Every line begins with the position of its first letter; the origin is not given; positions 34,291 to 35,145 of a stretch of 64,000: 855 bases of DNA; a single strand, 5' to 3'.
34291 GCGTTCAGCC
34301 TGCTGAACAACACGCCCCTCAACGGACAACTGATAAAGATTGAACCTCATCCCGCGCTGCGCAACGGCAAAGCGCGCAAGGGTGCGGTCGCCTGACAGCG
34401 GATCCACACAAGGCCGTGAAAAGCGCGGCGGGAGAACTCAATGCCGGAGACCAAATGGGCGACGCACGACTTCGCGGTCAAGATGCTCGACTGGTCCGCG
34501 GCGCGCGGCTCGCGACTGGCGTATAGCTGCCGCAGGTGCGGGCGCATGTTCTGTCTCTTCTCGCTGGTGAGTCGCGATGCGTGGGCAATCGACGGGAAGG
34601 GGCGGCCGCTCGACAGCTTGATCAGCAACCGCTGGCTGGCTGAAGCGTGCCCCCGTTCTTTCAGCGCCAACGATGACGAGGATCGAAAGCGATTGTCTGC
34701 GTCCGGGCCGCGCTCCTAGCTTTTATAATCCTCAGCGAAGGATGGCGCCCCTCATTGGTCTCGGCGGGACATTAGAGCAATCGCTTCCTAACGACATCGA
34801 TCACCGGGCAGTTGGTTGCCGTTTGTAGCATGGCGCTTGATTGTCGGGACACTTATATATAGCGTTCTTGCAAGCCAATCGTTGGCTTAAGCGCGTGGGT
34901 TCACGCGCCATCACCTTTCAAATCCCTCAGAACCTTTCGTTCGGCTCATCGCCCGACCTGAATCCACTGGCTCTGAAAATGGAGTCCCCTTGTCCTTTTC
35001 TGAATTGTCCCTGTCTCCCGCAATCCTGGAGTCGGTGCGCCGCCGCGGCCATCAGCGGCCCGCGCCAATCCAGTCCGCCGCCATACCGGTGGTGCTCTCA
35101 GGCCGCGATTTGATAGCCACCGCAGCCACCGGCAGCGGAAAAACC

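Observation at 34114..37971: Compact cold-adaptation-type gene cluster: RRM RNA-binding protein, small CxxC protein, DEAD-box helicase with long leader, membrane delta-9 desaturase and soluble acyl-ACP desaturase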

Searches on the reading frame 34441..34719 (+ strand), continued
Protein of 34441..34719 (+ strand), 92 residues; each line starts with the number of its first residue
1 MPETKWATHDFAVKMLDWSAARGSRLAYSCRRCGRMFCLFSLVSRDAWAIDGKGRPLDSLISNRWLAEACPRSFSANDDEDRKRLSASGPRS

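Call 98: find_encoding_contigs(protein=P0244, flank=4000, max_places=3)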
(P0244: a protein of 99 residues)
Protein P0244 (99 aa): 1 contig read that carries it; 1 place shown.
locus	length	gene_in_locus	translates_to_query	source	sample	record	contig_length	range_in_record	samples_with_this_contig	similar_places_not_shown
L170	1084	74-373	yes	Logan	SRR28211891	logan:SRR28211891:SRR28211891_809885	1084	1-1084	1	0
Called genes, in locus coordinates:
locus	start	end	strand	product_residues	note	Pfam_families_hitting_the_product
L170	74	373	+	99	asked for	-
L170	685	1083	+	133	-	?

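Call 99: find_encoding_contigs(protein=P0264, flank=4000, max_places=3)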
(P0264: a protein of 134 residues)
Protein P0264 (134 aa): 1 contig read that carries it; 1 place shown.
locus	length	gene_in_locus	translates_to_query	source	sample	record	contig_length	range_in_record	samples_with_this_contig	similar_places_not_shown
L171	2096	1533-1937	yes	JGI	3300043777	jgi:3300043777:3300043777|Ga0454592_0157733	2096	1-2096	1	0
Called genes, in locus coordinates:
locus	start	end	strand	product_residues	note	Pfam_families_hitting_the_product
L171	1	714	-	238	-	?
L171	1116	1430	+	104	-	PF16842:RRM_occluded (weak), PF00076:RRM_1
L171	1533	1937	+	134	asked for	-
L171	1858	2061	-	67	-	-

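Call 100: find_encoding_contigs(protein=P0272, flank=5000, max_places=2)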
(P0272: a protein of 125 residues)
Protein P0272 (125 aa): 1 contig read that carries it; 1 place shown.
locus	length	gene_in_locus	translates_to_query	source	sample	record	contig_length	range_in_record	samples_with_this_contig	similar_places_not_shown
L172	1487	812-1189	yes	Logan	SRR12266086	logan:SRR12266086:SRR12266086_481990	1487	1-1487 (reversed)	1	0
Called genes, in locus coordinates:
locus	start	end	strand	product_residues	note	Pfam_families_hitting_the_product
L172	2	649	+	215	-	?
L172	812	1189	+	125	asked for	-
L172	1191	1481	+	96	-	-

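Call 101: find_encoding_contigs(protein=P0287, flank=5000, max_places=2)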
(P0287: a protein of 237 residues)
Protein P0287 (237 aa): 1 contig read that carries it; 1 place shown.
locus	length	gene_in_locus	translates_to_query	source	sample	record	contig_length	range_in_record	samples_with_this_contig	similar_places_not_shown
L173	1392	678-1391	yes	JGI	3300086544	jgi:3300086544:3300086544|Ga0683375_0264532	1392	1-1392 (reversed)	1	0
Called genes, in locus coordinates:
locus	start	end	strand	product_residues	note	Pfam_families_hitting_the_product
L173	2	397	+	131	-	?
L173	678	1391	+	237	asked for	?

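Call 102: find_encoding_contigs(protein=P0304, flank=5000, max_places=2)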
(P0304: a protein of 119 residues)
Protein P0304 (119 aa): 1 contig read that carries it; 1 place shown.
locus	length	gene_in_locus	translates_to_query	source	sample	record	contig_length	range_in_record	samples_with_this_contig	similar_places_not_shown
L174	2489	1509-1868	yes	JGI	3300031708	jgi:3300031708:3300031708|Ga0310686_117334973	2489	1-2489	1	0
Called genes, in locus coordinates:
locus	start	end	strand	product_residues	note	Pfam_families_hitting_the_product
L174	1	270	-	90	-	?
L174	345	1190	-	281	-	PF00027:cNMP_binding (weak), PF13545:HTH_Crp_2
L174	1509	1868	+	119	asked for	-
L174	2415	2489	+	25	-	?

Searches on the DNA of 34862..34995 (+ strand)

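Call 36: build_rna_model(alignment_id=A2)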
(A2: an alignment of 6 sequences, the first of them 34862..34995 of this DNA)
Model R1 built from alignment A2 (6 sequences, 144 columns); structure: RNAalifold consensus.
model positions 135; base pairs 26; branch points 3; effective number of sequences 1.72; information 0.59 bits per position. Calibrated on 0.2 Mb of random sequence (short: E-values are rough).
structure used (alignment columns):
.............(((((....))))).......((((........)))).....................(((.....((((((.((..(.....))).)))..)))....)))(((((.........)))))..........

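Call 37: search_with_rna_model(model_id=R1, sources=[window, L003, L004, L005, L006, L007, L008, L009, L010, L011, L012, L013, L017, L018, L021, L024, L026, L029, L030, L032, L034, L035, L042, L049, L052, L060, L083, L086, L088, L091, L093, L094, L095, L097, L098, L099, L101, L103, L105, L106, L108, L109, L110, L111, L113, L114, L115, L116, L117, L118, L119, L120, L121, L122, L123, L124, L127, L129, L132, L135, L136, L137, L138, L141, L142, L143, L144, L146, L148, L150, L151, L153, L155, L157, L158, L160, L161, L162, L164, L166, L167], max_evalue=0.01, make_alignment=true)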
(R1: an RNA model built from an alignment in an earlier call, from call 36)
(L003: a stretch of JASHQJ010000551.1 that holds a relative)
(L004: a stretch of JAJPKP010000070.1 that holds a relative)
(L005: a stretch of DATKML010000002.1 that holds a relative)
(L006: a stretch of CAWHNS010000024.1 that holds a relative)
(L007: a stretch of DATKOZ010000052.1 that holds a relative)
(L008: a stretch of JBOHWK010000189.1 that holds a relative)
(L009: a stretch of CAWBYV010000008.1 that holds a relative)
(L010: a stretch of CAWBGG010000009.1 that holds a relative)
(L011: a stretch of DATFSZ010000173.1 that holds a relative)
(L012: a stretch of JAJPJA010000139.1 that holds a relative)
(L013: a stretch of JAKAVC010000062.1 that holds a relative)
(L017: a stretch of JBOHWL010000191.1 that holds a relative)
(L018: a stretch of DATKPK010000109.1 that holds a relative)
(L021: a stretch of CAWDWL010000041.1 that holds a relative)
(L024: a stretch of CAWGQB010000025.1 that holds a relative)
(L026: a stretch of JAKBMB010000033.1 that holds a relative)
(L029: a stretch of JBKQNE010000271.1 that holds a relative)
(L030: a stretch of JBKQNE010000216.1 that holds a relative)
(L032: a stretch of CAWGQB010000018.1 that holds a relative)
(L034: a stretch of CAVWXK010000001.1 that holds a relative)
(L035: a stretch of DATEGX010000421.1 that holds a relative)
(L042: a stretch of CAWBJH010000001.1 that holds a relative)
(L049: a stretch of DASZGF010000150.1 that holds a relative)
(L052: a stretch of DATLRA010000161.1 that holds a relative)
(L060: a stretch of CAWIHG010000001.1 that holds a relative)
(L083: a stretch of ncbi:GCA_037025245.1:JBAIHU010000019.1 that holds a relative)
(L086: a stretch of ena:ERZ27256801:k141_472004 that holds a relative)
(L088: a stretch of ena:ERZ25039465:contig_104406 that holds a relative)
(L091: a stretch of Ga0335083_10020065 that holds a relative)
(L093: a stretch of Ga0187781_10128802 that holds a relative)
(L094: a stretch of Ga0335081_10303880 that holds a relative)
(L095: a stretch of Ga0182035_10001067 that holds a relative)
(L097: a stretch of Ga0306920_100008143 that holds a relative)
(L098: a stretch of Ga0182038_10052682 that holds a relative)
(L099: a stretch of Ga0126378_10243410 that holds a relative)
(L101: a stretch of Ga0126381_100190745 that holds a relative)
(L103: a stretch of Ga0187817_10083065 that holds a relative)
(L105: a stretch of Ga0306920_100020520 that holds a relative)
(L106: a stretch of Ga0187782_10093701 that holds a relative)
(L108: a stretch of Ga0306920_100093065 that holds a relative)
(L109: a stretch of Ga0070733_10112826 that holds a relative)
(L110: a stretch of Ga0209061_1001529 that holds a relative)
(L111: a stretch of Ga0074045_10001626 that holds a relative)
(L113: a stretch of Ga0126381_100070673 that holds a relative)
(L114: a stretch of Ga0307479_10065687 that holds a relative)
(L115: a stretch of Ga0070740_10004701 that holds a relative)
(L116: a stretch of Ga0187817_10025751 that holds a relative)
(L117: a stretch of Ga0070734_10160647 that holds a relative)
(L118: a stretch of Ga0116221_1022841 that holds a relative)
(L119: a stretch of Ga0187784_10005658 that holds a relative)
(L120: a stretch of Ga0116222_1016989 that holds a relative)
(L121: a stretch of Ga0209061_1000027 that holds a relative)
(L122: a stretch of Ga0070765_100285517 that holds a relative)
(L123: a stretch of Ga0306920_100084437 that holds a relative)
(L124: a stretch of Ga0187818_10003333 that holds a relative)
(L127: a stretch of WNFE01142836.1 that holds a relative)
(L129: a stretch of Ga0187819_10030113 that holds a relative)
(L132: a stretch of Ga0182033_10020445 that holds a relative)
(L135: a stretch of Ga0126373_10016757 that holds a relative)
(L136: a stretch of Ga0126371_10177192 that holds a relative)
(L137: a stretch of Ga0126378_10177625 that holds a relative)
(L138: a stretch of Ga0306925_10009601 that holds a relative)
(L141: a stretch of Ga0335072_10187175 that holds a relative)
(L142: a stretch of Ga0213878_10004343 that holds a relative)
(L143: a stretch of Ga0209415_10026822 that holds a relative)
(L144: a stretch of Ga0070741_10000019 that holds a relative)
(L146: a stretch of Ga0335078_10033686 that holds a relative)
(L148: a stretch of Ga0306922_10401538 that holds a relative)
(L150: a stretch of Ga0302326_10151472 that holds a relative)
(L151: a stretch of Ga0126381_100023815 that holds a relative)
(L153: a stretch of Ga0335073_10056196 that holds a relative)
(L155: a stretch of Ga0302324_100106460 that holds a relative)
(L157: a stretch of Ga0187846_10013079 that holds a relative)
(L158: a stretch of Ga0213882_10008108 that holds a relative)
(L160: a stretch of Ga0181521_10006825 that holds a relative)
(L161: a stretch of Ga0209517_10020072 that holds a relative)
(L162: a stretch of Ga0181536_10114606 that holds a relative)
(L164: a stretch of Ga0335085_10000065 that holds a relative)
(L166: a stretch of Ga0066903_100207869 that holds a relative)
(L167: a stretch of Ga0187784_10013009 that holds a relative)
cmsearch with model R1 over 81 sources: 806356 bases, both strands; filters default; matches with E-value up to 0.01: 24.
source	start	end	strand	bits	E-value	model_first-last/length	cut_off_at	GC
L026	7518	7655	+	136.7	7.9e-29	1-135/135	no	0.57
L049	4138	4274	+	134.1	3.1e-28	1-135/135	no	0.55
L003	1108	1241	+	132.1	9.2e-28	1-135/135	no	0.54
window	34861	34995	+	132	9.8e-28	1-135/135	no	0.55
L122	903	1039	+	130.1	2.6e-27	1-135/135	no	0.55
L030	6698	6834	+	129.6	3.4e-27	1-135/135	no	0.53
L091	3854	3986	+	122.4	1.6e-25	1-135/135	no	0.56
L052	2136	2274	+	122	2e-25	1-135/135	no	0.55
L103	1210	1344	+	117.5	2.2e-24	1-135/135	no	0.56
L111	6400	6535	+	111.3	6e-23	1-135/135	no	0.52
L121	2755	2888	+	109.1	1.9e-22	1-135/135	no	0.51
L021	8335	8468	+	97.2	1.1e-19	1-135/135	no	0.54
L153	363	496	+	95.9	2.2e-19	1-135/135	no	0.55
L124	3035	3173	+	95.5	2.7e-19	1-135/135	no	0.54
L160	6332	6471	+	94.4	4.8e-19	1-135/135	no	0.56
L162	959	1098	+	94.4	4.8e-19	1-135/135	no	0.56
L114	2817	2952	+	93.3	8.5e-19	1-135/135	no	0.55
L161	3646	3787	+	92.8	1.1e-18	1-135/135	no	0.54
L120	461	597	+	87.5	1.9e-17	1-135/135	no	0.54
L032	8747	8883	+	86.3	3.5e-17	1-135/135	no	0.53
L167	5429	5568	+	84.1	1.2e-16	1-135/135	no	0.57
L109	603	741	+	65.1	2.8e-12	1-135/135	no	0.53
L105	3973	4087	+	53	1.8e-09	1-135/135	no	0.5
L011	8863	9001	+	41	1.1e-06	1-135/135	no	0.6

Alignment A5: 24 matches aligned to the model, 164 columns, each read 5' to 3' on its own strand. Consensus structure (alignment columns), stored with it:
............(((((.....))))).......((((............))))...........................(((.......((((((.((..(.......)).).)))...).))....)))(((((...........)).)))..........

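Call 55: search_with_rna_model(model_id=R1, sources=[L014, L015, L016, L019, L020, L022, L023, L025, L027, L028, L031, L033, L036, L037, L038, L039, L040, L041, L043, L044, L045, L046, L047, L048, L050, L051, L053, L054, L055, L056, L057, L058, L059, L061, L062, L063, L064, L065, L066, L067, L068, L069, L070, L071, L072, L073, L074, L075, L076, L077, L078, L079, L080, L081, L082, L090, L092, L096, L100, L102, L107, L112, L125, L126, L128, L130, L131, L133, L134, L139, L140, L145, L147, L149, L152, L154, L156, L159, L163, L165, L168, L169], max_evalue=0.01)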
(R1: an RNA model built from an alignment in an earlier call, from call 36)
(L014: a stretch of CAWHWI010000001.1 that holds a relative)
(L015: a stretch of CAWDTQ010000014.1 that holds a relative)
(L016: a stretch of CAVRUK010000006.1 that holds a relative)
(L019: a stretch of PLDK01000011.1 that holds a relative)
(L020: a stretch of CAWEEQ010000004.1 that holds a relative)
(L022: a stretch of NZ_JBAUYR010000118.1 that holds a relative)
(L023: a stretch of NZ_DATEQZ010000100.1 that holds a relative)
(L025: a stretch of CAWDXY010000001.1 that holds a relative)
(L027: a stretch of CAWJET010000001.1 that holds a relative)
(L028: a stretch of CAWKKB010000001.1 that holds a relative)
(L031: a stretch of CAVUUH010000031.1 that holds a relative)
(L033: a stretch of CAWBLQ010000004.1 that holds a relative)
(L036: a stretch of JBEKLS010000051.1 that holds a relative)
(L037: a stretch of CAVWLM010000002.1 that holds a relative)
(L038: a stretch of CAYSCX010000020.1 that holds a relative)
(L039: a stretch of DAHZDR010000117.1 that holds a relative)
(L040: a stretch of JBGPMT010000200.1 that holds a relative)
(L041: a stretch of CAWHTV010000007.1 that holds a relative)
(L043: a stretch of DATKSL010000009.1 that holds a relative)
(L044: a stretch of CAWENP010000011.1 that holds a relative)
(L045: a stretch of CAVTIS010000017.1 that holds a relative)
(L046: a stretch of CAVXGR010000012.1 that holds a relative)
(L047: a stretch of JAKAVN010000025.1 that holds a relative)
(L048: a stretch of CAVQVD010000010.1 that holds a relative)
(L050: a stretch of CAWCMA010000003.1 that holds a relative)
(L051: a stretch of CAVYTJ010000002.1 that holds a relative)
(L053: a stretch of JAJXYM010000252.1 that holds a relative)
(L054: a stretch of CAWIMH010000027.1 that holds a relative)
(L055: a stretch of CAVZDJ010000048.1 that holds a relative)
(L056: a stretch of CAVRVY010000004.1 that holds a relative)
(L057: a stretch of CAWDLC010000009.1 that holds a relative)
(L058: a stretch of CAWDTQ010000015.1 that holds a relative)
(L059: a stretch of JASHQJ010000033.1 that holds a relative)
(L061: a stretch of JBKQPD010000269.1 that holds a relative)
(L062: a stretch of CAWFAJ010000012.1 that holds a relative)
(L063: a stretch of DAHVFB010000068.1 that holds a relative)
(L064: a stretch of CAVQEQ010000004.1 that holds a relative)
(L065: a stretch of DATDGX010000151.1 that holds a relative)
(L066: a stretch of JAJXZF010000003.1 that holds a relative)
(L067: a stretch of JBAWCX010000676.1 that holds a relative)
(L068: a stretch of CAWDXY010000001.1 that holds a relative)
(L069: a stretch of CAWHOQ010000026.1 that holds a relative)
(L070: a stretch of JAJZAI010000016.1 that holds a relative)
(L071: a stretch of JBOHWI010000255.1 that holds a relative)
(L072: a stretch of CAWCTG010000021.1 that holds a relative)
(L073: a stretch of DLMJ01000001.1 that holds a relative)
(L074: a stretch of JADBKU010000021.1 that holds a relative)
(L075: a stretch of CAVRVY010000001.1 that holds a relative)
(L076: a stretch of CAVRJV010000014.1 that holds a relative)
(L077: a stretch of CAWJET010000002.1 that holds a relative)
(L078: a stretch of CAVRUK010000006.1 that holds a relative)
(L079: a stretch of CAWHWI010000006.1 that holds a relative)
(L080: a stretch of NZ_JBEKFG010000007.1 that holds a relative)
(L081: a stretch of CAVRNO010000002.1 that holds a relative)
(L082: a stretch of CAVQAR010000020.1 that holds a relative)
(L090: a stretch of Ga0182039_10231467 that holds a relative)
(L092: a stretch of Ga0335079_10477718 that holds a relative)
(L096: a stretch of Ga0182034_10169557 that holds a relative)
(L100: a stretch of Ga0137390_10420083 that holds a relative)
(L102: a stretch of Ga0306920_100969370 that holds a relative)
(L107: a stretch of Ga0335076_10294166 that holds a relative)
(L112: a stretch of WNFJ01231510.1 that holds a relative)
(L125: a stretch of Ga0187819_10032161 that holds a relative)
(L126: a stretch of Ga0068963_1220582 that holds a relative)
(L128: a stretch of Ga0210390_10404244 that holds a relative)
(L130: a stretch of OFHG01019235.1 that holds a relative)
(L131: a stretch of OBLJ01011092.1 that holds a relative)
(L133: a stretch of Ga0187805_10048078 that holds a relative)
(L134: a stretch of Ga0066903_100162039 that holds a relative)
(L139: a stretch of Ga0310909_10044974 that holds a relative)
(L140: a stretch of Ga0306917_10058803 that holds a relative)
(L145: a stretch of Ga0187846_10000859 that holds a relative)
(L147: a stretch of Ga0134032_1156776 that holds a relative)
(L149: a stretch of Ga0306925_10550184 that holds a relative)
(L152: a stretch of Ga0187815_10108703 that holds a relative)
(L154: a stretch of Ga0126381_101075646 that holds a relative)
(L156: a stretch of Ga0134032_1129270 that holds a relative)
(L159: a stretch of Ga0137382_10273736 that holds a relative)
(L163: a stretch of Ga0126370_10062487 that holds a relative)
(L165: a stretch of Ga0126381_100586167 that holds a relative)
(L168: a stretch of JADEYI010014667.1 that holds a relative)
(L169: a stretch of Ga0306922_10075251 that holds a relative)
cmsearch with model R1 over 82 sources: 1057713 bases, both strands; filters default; matches with E-value up to 0.01: 4.
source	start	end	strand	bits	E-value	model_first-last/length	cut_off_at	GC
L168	2003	2137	+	122.3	2.2e-25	1-135/135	no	0.57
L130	1051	1188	+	92.1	2.1e-18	1-135/135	no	0.57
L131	765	902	+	92.1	2.1e-18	1-135/135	no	0.57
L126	731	871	+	86.8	3.6e-17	1-135/135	no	0.56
